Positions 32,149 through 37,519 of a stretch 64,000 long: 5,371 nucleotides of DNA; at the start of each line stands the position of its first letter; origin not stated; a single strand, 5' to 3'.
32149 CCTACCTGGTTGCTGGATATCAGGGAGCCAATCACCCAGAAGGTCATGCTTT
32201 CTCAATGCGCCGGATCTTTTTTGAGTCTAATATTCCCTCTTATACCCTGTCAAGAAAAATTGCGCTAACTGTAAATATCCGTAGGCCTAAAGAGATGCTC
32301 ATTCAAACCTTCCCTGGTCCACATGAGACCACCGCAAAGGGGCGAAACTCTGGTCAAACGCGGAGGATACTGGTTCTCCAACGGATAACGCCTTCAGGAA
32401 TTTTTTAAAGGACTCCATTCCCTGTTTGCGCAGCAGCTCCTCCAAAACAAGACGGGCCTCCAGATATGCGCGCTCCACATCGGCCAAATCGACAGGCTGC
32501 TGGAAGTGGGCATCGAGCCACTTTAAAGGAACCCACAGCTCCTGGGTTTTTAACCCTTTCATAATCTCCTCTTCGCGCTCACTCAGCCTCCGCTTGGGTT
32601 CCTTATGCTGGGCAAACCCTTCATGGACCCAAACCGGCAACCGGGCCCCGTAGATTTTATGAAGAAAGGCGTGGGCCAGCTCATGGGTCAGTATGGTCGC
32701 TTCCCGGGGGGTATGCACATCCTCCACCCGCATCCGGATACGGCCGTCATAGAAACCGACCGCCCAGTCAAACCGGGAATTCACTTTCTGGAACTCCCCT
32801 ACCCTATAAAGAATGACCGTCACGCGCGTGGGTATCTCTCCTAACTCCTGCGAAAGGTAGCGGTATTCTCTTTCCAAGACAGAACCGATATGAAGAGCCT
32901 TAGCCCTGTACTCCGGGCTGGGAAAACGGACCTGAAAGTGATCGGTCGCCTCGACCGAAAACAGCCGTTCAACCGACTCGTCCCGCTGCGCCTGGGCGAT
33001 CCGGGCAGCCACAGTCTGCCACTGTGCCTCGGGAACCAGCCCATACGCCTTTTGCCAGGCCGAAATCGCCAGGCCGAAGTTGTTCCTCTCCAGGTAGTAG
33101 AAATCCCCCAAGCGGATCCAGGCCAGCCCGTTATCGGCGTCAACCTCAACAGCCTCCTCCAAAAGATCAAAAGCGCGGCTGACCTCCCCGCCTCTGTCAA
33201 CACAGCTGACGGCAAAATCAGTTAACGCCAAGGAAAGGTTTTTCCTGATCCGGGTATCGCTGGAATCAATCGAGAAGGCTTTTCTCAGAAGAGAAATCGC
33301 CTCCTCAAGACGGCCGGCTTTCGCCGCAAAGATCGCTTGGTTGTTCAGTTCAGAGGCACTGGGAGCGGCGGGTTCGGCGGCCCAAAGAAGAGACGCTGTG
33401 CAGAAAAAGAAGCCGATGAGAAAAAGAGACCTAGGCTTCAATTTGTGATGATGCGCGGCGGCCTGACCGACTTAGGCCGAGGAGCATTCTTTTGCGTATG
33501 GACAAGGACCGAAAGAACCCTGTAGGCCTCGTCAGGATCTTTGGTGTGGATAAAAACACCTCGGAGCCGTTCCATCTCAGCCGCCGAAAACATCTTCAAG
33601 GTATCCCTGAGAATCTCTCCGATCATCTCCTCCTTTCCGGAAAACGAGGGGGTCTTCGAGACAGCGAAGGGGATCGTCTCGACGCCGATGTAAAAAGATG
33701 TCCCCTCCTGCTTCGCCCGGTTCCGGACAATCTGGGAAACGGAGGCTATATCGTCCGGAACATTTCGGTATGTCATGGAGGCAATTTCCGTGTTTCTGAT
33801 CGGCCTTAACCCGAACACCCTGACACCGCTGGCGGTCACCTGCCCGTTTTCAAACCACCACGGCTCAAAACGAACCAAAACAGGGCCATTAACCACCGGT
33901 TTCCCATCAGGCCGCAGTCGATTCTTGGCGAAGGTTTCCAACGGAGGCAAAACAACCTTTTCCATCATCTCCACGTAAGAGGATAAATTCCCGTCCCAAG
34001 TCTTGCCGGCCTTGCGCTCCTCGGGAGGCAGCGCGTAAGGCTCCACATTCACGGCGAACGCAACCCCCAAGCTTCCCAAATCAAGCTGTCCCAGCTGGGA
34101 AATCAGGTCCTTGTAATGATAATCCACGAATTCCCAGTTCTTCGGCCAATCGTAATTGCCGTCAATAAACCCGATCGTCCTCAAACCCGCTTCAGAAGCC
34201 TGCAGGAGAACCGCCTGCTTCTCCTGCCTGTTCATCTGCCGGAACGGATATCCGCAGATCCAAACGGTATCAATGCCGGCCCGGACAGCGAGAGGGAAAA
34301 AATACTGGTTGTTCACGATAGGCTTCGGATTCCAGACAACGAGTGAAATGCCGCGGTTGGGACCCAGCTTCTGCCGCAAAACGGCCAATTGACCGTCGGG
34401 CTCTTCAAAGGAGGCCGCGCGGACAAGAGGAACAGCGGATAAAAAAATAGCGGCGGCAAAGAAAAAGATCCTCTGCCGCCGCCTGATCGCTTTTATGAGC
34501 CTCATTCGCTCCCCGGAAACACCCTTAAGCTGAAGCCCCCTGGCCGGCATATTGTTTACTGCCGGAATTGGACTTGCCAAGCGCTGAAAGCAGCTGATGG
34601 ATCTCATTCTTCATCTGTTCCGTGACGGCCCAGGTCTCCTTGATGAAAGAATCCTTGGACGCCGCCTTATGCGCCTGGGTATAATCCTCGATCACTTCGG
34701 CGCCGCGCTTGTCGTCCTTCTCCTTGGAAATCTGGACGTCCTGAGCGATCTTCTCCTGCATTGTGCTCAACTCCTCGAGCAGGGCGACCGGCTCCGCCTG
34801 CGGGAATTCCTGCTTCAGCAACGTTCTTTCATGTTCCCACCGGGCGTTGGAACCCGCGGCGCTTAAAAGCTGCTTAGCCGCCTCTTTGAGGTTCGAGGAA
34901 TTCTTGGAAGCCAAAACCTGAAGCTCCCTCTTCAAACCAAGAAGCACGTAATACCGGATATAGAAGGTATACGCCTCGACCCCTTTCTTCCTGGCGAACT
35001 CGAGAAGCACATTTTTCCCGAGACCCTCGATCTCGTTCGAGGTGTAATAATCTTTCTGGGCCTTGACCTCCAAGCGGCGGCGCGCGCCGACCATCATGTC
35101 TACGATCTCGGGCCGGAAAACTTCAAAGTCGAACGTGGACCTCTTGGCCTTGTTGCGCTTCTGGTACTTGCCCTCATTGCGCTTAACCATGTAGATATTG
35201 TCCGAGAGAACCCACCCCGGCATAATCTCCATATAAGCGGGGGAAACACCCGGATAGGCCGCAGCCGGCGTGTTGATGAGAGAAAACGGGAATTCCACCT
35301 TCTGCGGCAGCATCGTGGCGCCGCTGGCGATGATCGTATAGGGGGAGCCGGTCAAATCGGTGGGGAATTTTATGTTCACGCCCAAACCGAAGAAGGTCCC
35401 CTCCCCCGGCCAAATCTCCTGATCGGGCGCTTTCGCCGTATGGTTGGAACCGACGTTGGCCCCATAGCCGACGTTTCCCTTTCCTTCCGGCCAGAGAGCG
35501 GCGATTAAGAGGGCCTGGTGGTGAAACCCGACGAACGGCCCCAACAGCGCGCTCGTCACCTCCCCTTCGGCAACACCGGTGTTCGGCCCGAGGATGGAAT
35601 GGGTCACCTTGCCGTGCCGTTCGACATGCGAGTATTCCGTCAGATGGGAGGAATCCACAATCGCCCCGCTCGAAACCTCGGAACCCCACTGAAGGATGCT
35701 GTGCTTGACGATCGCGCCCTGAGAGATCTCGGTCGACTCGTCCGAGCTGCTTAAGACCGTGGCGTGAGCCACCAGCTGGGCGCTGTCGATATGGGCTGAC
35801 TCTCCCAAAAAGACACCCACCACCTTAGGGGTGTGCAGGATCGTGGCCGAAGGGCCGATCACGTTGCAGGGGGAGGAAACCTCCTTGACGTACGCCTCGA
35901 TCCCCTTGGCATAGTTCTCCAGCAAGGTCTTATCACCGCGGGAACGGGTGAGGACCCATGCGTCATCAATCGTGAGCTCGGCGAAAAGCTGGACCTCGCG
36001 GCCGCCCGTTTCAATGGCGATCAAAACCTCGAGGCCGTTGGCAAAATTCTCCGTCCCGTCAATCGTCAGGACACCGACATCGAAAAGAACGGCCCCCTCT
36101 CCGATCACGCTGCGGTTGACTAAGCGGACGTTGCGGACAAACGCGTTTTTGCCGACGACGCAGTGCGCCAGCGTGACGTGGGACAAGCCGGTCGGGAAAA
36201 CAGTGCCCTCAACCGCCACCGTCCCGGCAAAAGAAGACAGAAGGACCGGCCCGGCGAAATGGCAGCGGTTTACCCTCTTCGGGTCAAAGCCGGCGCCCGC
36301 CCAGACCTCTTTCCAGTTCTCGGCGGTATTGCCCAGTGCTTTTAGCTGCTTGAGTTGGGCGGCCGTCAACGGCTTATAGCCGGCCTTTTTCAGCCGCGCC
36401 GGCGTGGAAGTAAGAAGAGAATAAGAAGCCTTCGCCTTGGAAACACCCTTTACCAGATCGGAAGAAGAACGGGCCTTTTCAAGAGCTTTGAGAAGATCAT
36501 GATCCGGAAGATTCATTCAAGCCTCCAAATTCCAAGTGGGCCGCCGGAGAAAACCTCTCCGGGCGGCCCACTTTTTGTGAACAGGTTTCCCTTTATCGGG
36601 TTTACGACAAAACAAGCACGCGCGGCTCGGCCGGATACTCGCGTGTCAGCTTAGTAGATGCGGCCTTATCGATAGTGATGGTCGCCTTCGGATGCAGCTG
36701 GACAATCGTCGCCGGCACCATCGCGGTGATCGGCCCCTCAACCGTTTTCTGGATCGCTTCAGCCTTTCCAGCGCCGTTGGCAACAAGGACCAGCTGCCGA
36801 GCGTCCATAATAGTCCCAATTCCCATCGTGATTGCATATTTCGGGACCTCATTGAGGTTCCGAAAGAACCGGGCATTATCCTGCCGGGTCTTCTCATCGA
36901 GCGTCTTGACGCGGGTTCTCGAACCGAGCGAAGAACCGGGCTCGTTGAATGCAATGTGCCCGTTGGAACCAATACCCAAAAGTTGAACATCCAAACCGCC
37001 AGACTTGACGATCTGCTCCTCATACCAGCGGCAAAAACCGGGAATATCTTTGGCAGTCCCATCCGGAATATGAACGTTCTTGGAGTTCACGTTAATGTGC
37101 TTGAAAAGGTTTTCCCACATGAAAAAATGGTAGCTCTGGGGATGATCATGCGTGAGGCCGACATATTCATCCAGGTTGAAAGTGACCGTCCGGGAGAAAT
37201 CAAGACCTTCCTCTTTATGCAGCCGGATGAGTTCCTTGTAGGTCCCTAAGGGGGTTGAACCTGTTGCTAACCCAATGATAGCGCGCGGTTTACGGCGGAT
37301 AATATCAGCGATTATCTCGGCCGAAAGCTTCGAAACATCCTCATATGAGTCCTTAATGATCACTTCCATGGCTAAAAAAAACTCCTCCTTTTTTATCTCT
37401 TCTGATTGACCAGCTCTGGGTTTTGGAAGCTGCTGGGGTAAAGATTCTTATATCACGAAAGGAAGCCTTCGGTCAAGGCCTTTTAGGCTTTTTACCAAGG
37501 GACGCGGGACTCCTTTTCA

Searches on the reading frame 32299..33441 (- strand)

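Call 9: search_protein_families(library=pfam, proteins=[window:32299-33441:-], max_evalue=0.001)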
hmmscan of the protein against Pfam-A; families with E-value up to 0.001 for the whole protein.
window:32299-33441:- (380 aa): 8 families
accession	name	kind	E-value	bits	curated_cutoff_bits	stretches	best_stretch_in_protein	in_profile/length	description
PF13428.12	TPR_14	-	3.5e-07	30.7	23.5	0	84-113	14-43/44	Tetratricopeptide repeat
PF14559.12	TPR_19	-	8.7e-06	26.4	25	0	40-70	2-32/68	Tetratricopeptide repeat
PF13424.12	TPR_12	-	2e-05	25.2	30.1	1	32-101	6-75/77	Tetratricopeptide repeat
PF13414.12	TPR_11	-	2.5e-05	24.3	26.8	0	42-72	7-37/42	TPR repeat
PF07719.23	TPR_2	-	0.00012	22.4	27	0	31-60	3-32/34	Tetratricopeptide repeat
PF23914.1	TPR_CcmH_CycH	-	0.00019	21.8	42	1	41-139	62-154/158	Cytochrome c-type biogenesis protein H TPR domain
PF00515.34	TPR_1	-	0.00053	20.1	27.8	0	31-61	3-33/34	Tetratricopeptide repeat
PF13432.12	TPR_16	-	0.0006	20.6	32.7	0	85-137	11-62/65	Tetratricopeptide repeat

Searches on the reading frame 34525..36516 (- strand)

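Call 9: search_protein_families(library=pfam, proteins=[window:34525-36516:-], max_evalue=0.001)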
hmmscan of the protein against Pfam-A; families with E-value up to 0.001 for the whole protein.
window:34525-36516:- (663 aa): 3 families
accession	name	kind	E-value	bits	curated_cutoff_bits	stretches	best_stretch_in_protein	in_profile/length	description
PF16314.11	DUF4954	-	1.3e-52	179.4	26.2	1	47-482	1-429/433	Domain of unknown function (DUF4954)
PF25084.1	LbH_EIF2B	-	1e-06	29.1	54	1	259-318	25-84/105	EIF2B subunit epsilon LbH domain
PF24894.1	Hexapep_GlmU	-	4.1e-05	24.1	23.3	1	262-319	24-81/104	GlmU-like, C-terminal hexapeptide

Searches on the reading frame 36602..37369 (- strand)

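Call 9: search_protein_families(library=pfam, proteins=[window:36602-37369:-], max_evalue=0.001)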
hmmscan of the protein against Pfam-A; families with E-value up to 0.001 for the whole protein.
window:36602-37369:- (255 aa): 1 family
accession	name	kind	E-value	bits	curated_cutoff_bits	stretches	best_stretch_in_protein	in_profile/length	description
PF01182.26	Glucosamine_iso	-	2e-24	87.1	27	1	10-226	8-219/225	Glucosamine-6-phosphate isomerases/6-phosphogluconolactonase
